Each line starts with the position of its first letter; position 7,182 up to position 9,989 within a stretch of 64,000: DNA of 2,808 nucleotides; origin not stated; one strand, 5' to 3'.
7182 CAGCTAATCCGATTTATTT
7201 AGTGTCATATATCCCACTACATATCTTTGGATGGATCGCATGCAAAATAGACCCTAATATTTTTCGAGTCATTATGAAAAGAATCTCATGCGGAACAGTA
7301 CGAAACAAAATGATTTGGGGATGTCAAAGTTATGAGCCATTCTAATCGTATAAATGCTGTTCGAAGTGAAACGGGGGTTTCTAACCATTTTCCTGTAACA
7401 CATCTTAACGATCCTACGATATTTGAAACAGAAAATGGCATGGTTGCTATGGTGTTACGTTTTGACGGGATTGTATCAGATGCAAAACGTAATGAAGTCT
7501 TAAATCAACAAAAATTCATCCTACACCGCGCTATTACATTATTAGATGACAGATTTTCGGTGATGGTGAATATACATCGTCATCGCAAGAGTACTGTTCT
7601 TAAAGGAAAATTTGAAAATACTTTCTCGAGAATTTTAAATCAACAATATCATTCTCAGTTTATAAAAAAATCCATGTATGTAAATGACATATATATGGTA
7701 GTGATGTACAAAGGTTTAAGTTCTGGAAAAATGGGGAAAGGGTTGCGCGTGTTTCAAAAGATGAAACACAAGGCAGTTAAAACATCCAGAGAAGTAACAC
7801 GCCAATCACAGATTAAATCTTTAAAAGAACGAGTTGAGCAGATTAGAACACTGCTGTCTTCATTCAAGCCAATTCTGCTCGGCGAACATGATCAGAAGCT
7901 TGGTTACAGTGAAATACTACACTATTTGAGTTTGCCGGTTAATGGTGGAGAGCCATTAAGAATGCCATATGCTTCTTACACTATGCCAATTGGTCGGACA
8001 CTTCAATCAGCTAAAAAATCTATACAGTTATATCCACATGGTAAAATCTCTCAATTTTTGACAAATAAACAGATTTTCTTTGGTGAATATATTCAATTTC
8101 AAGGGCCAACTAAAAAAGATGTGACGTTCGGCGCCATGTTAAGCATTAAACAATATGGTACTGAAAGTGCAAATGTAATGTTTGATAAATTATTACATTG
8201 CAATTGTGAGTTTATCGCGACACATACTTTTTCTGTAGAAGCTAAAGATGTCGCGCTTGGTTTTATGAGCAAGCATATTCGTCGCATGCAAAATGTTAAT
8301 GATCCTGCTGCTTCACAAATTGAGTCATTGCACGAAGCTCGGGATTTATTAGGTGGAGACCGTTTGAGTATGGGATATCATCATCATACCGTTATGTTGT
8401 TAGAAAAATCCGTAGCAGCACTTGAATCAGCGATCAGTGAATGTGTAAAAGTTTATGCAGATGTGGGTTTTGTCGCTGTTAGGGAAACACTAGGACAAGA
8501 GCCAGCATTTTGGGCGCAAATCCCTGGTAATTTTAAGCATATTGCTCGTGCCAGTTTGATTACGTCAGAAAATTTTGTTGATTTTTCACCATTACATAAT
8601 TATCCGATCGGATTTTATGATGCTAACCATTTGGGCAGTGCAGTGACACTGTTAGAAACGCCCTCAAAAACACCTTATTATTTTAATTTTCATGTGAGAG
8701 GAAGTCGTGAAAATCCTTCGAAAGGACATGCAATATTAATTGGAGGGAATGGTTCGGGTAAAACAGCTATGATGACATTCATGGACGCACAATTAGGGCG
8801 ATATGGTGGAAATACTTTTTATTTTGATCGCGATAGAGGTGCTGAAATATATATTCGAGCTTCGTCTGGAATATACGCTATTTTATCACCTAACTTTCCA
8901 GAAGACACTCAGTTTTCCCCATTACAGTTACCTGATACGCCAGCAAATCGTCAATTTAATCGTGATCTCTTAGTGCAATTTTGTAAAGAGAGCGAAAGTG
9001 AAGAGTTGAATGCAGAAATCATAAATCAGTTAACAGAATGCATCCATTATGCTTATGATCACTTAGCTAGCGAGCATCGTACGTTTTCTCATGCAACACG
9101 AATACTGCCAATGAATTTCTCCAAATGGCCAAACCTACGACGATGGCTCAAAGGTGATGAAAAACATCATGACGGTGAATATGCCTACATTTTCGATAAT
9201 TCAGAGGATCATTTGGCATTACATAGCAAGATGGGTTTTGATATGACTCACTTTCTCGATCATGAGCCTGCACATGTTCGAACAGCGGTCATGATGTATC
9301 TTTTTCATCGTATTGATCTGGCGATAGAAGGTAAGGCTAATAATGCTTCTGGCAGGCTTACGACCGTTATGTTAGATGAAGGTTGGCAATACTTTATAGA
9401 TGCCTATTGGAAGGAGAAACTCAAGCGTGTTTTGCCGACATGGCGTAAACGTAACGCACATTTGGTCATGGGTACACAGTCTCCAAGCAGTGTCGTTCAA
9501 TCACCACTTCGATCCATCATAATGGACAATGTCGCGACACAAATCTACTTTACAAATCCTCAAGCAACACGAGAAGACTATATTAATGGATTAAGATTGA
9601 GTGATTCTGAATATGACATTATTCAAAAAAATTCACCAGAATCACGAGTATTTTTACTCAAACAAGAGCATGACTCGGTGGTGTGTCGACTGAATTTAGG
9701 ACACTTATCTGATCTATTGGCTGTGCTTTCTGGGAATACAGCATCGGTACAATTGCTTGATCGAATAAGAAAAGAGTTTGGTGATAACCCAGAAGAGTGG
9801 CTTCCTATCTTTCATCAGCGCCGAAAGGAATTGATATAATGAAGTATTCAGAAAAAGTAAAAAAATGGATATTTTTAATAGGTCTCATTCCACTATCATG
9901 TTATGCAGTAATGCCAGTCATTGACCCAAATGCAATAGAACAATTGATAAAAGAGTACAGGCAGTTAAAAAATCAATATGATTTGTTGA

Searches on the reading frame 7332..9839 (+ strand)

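Call 115: search_protein_families(library=ncbifam, proteins=[window:7332-9839:+], max_evalue=1e-10)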
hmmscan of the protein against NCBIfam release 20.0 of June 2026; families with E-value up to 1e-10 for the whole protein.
window:7332-9839:+ (835 aa): 6 families
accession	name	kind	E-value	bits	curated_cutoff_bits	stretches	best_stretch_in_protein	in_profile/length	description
TIGR00929.1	VirB4_CagE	subfamily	1.2e-206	688.5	643.1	1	10-830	2-791/792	VirB4 family type IV secretion/conjugal transfer ATPase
NF010473.0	PRK13898.1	equivalog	4.7e-145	484.7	1050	1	7-833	12-800/801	type IV secretion system ATPase VirB4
NF010427.0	PRK13853.1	equivalog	1.8e-97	327.1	957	1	17-833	13-786/789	type IV secretion system protein VirB4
NF010447.0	PRK13873.1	equivalog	3.9e-53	180.5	1020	1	331-818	313-781/815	conjugal transfer protein TrbE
NF010466.0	PRK13891.1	subfamily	2.5e-35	121.6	1322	1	320-824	345-838/852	conjugal transfer protein TrbE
NF010404.0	PRK13830.1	subfamily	2.5e-24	85.1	810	1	345-824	339-803/818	conjugal transfer protein TrbE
